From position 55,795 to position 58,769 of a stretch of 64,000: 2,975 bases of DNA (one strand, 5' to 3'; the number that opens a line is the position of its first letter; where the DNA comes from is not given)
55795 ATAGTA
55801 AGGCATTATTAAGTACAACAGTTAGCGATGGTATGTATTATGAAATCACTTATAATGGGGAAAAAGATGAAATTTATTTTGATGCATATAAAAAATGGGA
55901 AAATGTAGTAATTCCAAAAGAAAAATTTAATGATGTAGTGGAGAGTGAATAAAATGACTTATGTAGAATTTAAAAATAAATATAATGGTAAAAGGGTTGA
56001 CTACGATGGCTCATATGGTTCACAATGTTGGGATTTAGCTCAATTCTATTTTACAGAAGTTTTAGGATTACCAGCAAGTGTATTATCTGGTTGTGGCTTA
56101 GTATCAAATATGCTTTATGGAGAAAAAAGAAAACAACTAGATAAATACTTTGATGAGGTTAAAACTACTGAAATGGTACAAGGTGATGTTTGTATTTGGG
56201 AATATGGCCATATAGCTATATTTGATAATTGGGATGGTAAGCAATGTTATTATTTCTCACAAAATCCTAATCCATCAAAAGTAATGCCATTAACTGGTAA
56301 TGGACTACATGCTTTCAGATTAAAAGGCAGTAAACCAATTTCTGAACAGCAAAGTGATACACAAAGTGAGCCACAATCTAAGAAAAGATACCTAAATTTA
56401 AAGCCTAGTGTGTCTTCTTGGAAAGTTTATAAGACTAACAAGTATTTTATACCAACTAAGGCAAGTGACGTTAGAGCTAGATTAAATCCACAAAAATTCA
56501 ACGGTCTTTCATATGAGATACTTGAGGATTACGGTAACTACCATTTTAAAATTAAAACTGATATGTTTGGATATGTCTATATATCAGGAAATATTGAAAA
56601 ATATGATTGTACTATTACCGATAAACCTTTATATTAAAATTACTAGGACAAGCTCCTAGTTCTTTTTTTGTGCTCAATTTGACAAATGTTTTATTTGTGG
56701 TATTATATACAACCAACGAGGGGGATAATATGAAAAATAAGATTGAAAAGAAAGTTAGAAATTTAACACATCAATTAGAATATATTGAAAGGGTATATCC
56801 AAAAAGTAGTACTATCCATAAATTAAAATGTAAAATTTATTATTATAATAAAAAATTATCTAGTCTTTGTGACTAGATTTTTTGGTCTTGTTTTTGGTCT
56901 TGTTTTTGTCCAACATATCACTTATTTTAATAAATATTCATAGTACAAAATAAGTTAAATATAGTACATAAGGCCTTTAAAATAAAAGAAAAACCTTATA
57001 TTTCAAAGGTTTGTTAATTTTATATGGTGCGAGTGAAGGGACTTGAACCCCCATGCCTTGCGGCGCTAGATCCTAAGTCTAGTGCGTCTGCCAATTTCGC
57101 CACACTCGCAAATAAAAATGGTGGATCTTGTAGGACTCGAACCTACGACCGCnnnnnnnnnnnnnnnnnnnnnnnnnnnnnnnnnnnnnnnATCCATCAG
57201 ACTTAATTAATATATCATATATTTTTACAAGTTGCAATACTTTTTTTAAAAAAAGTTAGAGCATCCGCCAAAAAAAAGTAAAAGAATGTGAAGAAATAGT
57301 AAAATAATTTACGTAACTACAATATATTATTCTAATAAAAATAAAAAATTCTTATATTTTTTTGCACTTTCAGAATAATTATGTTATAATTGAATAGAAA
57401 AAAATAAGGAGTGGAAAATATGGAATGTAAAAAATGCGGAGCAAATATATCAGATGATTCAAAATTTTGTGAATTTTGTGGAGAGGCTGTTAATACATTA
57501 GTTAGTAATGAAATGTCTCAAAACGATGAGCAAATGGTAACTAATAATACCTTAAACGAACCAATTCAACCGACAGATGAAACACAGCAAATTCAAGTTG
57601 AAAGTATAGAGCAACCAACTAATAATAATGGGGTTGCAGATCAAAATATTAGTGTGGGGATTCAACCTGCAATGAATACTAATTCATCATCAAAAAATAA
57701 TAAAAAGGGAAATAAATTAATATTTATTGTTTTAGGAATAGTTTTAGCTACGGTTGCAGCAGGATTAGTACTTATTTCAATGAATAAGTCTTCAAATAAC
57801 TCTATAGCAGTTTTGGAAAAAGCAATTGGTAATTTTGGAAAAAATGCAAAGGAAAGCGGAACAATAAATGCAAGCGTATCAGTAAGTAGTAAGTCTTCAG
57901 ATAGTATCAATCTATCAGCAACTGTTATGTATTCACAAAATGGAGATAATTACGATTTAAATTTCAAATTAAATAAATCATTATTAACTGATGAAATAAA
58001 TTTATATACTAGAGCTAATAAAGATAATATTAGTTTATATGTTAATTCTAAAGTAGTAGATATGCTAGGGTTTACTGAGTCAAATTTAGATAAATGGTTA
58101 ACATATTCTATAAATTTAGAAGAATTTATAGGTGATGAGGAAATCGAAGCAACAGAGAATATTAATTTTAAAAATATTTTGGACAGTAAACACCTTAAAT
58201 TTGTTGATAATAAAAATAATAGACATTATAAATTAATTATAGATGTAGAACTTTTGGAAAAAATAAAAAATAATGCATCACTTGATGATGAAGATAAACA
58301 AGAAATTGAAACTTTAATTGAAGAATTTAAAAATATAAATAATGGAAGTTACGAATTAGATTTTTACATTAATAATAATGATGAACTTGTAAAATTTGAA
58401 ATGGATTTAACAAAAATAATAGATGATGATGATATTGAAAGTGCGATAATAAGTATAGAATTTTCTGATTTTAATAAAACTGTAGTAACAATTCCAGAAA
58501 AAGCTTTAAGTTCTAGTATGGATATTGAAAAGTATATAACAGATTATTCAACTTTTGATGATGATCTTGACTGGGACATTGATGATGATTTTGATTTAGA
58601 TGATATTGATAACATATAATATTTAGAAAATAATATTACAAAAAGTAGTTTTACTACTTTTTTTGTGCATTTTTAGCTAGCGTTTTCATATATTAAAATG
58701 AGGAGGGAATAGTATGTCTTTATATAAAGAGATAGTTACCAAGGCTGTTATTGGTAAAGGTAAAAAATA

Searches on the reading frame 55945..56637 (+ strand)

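Call 41: search_protein_families(library=pfam, proteins=[window:55945-56637:+], max_evalue=0.001)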
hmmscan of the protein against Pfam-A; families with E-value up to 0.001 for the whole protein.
window:55945-56637:+ (230 aa): 1 family
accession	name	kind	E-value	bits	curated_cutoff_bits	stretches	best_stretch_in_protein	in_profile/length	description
PF05257.22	CHAP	-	0.0001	23.2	26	1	21-106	5-80/81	CHAP domain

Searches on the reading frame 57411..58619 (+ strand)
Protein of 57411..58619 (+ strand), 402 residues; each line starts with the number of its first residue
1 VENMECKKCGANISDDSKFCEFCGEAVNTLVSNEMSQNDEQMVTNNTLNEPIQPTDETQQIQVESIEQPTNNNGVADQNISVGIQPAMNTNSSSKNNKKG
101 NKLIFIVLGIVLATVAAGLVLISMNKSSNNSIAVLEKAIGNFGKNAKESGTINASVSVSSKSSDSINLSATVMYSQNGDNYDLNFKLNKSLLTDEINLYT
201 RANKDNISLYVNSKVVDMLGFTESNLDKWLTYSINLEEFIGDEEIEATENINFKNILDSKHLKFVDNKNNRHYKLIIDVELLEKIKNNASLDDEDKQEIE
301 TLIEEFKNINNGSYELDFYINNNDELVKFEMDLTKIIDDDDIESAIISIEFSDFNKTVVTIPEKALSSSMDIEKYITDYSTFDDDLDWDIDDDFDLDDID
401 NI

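Call 41: search_protein_families(library=pfam, proteins=[window:57411-58619:+], max_evalue=0.001)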
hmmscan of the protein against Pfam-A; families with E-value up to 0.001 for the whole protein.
window:57411-58619:+ (402 aa): 3 families
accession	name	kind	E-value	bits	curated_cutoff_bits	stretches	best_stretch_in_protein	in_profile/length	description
PF13240.11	Zn_Ribbon_1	-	5.4e-06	26.5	25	1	6-25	2-21/23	zinc-ribbon domain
PF12773.13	DZR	-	0.00027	21.5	27.3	1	6-28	1-23/45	Double zinc ribbon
PF13248.11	Zn_ribbon_3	-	0.0008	19.2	27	0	4-25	3-24/26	zinc-ribbon domain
